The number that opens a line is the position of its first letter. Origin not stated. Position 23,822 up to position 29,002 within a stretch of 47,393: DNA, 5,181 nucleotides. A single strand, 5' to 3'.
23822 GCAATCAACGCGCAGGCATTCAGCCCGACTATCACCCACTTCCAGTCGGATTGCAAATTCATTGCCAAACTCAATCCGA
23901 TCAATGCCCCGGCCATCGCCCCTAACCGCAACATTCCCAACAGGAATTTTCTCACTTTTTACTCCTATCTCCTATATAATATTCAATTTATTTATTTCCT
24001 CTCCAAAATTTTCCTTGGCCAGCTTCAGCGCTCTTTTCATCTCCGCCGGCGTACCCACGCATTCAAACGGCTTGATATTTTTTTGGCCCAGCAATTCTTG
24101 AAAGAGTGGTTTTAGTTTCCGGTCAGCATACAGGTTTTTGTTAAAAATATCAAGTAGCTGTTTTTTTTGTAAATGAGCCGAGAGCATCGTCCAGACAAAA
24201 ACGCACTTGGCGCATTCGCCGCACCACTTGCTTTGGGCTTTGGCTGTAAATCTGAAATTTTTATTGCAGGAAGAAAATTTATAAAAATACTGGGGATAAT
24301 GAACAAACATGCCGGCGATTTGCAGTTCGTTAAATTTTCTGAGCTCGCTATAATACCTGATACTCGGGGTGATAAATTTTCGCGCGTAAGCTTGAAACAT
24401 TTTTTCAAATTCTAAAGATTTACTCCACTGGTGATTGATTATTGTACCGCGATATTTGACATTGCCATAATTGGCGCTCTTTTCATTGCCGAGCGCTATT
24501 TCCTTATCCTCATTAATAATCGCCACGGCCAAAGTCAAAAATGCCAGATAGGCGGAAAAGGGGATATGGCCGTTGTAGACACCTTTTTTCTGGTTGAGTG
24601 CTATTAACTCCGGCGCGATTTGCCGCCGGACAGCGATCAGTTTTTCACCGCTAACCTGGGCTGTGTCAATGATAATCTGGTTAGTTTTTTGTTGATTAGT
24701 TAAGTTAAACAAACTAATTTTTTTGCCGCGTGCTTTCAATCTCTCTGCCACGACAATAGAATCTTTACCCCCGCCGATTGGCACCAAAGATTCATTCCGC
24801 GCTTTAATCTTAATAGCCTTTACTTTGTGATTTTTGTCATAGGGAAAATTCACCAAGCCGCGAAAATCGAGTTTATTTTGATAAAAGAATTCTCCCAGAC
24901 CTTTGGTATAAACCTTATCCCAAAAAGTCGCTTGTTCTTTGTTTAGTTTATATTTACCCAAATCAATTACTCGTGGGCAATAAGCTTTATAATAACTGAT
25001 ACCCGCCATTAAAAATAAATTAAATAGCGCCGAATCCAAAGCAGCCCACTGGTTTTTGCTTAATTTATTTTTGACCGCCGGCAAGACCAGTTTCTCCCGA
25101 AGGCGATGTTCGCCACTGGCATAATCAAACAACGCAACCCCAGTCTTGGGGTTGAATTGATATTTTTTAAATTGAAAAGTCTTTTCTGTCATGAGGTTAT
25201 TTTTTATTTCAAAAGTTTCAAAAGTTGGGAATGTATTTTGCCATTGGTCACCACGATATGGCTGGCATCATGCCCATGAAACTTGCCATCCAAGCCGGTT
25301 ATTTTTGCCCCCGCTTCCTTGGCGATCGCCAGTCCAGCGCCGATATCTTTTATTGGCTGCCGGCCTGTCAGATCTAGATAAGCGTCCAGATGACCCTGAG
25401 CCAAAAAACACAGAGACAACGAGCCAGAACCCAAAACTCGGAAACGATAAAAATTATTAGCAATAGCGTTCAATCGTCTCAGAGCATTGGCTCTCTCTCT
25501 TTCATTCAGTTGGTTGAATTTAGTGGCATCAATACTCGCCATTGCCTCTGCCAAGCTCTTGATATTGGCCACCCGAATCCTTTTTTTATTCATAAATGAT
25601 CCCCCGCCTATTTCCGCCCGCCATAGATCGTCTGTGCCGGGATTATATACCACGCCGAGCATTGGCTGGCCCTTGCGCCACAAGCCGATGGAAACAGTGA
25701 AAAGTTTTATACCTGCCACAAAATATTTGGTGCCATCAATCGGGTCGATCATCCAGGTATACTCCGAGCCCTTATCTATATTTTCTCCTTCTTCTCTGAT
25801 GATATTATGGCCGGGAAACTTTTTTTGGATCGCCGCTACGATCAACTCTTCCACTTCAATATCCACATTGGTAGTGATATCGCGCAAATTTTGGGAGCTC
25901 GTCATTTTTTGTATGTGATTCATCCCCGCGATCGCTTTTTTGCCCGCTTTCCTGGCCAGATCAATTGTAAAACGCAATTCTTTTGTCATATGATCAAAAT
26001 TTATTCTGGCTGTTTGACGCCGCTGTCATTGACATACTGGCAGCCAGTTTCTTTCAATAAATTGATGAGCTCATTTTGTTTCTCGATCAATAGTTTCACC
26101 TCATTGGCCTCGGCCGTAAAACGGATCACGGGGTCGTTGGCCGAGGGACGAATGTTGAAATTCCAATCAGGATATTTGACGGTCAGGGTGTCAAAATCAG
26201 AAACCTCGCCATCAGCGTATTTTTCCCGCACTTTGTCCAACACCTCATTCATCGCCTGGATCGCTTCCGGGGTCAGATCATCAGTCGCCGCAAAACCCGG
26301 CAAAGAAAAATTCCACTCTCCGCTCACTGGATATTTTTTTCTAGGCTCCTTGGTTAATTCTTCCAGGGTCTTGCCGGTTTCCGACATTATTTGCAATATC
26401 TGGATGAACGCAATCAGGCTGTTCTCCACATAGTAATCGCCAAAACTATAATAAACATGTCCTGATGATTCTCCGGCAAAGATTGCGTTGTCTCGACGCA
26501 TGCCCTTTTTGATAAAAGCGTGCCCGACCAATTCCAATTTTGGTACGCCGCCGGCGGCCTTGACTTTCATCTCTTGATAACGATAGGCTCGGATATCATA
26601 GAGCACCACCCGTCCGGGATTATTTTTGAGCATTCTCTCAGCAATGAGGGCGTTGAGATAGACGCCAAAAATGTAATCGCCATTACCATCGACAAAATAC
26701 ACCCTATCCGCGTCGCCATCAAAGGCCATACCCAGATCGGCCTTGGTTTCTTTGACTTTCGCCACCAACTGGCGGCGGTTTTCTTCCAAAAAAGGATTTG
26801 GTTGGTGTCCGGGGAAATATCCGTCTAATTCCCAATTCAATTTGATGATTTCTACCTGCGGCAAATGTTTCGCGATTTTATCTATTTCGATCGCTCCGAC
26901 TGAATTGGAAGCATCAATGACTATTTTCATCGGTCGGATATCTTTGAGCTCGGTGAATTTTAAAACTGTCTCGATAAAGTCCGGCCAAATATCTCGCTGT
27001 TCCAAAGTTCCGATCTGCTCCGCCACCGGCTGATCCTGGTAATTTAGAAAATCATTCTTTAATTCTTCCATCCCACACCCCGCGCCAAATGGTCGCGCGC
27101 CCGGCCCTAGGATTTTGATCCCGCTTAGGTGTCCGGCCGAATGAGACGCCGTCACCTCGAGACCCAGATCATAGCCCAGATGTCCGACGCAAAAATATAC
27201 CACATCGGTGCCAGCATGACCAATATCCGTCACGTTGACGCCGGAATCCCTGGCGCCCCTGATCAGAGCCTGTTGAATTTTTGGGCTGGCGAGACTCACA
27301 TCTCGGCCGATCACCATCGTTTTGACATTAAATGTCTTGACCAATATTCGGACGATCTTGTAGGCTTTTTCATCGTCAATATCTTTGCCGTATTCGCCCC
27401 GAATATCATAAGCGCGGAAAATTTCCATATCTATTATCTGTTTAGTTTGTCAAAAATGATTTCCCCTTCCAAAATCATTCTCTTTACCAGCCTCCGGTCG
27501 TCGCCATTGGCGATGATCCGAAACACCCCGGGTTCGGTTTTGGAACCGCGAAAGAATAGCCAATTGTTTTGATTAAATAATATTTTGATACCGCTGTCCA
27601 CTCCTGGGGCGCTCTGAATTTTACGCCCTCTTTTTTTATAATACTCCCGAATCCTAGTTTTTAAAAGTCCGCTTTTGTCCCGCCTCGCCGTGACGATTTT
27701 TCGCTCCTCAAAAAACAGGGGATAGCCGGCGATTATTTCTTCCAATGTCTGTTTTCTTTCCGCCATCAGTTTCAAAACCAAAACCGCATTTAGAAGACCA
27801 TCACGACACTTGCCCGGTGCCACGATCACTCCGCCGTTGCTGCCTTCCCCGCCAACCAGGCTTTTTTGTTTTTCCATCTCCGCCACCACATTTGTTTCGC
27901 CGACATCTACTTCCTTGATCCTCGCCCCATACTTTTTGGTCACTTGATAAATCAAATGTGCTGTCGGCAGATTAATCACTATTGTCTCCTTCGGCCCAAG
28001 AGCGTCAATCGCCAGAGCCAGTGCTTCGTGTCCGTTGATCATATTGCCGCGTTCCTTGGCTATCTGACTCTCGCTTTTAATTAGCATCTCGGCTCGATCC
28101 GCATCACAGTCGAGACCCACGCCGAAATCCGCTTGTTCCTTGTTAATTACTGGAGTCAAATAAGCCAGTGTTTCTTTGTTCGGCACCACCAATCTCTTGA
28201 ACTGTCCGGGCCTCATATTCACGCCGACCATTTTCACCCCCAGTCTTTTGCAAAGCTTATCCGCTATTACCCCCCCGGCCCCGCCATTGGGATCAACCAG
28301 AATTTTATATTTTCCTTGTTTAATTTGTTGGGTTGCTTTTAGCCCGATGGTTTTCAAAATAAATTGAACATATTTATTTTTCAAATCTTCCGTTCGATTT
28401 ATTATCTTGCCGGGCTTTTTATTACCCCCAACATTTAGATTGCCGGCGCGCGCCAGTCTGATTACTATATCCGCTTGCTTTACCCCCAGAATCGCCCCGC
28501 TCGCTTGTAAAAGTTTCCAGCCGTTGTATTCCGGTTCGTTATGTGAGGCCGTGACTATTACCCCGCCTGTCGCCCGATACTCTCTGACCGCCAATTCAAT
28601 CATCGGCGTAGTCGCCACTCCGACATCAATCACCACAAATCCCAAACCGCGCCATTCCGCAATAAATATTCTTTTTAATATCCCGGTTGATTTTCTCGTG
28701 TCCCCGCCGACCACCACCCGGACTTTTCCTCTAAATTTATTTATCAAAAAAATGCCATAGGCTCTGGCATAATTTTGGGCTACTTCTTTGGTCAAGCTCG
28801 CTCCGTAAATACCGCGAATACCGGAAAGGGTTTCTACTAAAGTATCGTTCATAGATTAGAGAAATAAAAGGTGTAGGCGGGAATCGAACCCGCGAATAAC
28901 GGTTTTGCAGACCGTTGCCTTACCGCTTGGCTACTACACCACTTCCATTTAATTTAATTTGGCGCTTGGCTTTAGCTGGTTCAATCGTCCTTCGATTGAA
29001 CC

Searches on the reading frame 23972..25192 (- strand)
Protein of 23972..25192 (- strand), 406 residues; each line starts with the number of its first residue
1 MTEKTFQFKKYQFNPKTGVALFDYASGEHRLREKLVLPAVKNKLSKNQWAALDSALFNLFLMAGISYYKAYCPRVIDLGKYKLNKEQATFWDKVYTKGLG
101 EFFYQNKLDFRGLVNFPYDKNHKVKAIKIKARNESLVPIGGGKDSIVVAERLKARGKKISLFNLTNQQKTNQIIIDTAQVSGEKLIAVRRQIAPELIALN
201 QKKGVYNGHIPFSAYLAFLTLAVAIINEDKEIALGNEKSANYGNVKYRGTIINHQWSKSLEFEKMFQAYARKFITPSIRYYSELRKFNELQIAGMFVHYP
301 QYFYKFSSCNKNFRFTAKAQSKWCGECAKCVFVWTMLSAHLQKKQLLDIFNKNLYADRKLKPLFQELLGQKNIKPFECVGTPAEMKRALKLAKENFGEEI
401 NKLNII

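Call 8: search_protein_families(library=pfam, proteins=[window:23972-25192:-], max_evalue=0.001)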
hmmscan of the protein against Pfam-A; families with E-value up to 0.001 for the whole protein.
window:23972-25192:- (406 aa): 0 families

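Call 55: search_protein_families(library=ncbifam, proteins=[window:23972-25192:-], max_evalue=0.00001)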
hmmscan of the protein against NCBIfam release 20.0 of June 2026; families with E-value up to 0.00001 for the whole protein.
window:23972-25192:- (406 aa): 1 family
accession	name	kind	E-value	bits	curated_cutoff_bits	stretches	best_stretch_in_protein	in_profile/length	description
NF041275.1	MurL_Xanthmoales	equivalog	1.2e-105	353.6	700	1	3-390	7-391/447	UDP-N-acetyl-alpha-D-muramoyl-L-alanyl-L-glutamate epimerase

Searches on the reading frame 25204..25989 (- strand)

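Call 8: search_protein_families(library=pfam, proteins=[window:25204-25989:-], max_evalue=0.001)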
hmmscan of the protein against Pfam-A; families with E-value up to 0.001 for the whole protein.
window:25204-25989:- (261 aa): 1 family
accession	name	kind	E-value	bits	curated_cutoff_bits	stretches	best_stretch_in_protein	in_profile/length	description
PF00459.30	Inositol_P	-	2.3e-54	185.2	27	1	5-259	6-265/271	Inositol monophosphatase family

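Call 55: search_protein_families(library=ncbifam, proteins=[window:25204-25989:-], max_evalue=0.00001)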
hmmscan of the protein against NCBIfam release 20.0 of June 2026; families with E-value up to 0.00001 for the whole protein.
window:25204-25989:- (261 aa): 7 families
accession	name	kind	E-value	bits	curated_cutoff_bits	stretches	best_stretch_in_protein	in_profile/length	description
TIGR02067.1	his_9_HisN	equivalog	6.1e-48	163.5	275.15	1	6-261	3-252/252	histidinol-phosphatase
NF009321.0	PRK12676.1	equivalog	1.6e-43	148.7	264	1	20-260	25-262/264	bifunctional fructose-bisphosphatase/inositol-phosphate phosphatase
NF008027.1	PRK10757.1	equivalog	2.6e-36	124.9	332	1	5-259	5-256/267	inositol-1-monophosphatase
TIGR01331.1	bisphos_cysQ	equivalog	2.4e-30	106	228.8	1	9-236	6-230/250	3'(2'),5'-bisphosphate nucleotidase CysQ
NF010678.0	PRK14076.1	equivalog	4.1e-25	88.7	493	1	39-260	42-283/570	bifunctional NADP phosphatase/NAD kinase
NF008182.0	PRK10931.1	equivalog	1.4e-20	73.4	379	1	9-236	6-226/246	3'(2'),5'-bisphosphate nucleotidase CysQ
TIGR01330.1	bisphos_HAL2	equivalog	3.3e-08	32.7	267.05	0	78-117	136-174/359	3'(2'),5'-bisphosphate nucleotidase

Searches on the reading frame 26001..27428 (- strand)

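Call 8: search_protein_families(library=pfam, proteins=[window:26001-27428:-], max_evalue=0.001)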
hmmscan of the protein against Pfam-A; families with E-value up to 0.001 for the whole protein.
window:26001-27428:- (475 aa): 3 families
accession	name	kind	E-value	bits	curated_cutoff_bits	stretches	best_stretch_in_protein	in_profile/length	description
PF02878.22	PGM_PMM_I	-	5.7e-22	78.3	22.5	1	2-113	2-118/138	Phosphoglucomutase/phosphomannomutase, alpha/beta/alpha domain I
PF02879.22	PGM_PMM_II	-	5.1e-20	72.4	29.3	1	151-250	3-103/103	Phosphoglucomutase/phosphomannomutase, alpha/beta/alpha domain II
PF02880.22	PGM_PMM_III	-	3.6e-16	59.7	20.7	1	250-366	2-115/115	Phosphoglucomutase/phosphomannomutase, alpha/beta/alpha domain III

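Call 55: search_protein_families(library=ncbifam, proteins=[window:26001-27428:-], max_evalue=0.00001)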
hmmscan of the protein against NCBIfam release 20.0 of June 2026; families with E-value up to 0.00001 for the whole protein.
window:26001-27428:- (475 aa): 5 families
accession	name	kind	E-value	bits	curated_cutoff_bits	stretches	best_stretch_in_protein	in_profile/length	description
NF011943.0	PRK15414.1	subfamily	5.5e-87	292.7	801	1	3-460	6-456/456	phosphomannomutase CpsG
NF007088.0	PRK09542.1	equivalog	1.6e-86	291.2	618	1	2-456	10-451/456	phosphomannomutase/phosphoglucomutase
TIGR03990.1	Arch_GlmM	equivalog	1.2e-79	268.3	439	1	1-454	1-440/444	phosphoglucosamine mutase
NF046027.1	PhglucPhmanMutPgmG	equivalog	9.1e-73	245.5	600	1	3-463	9-455/460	phosphoglucomutase/phosphomannomutase PgmG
TIGR01455.1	glmM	equivalog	2.1e-36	125.6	447.55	1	34-455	36-437/442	phosphoglucosamine mutase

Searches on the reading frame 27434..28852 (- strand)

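Call 8: search_protein_families(library=pfam, proteins=[window:27434-28852:-], max_evalue=0.001)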
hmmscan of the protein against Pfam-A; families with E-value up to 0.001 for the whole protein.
window:27434-28852:- (472 aa): 3 families
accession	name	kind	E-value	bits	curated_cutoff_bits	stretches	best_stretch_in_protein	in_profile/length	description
PF02878.22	PGM_PMM_I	-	9.1e-29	100.3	22.5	1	10-132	7-129/138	Phosphoglucomutase/phosphomannomutase, alpha/beta/alpha domain I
PF02880.22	PGM_PMM_III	-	4.2e-19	69.2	20.7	1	274-375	2-110/115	Phosphoglucomutase/phosphomannomutase, alpha/beta/alpha domain III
PF02879.22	PGM_PMM_II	-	8.7e-14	52.4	29.3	1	160-254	2-96/103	Phosphoglucomutase/phosphomannomutase, alpha/beta/alpha domain II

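Call 55: search_protein_families(library=ncbifam, proteins=[window:27434-28852:-], max_evalue=0.00001)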
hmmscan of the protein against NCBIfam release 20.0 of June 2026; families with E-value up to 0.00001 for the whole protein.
window:27434-28852:- (472 aa): 6 families
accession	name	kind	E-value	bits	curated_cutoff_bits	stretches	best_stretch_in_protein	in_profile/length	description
TIGR03990.1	Arch_GlmM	equivalog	1.5e-93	314.1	439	1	8-460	5-437/444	phosphoglucosamine mutase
TIGR01455.1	glmM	equivalog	2.4e-42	145.1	447.55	1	11-391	5-378/442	phosphoglucosamine mutase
NF046027.1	PhglucPhmanMutPgmG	equivalog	2.7e-36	125.2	600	1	12-441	15-425/460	phosphoglucomutase/phosphomannomutase PgmG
NF007088.0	PRK09542.1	equivalog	1.7e-35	122.9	618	1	12-459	17-445/456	phosphomannomutase/phosphoglucomutase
NF011943.0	PRK15414.1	subfamily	7.5e-28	97.7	801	1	11-457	11-444/456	phosphomannomutase CpsG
NF005737.0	PRK07564.1-1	equivalog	1.7e-13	50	378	1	36-417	44-441/543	alpha-D-glucose phosphate-specific phosphoglucomutase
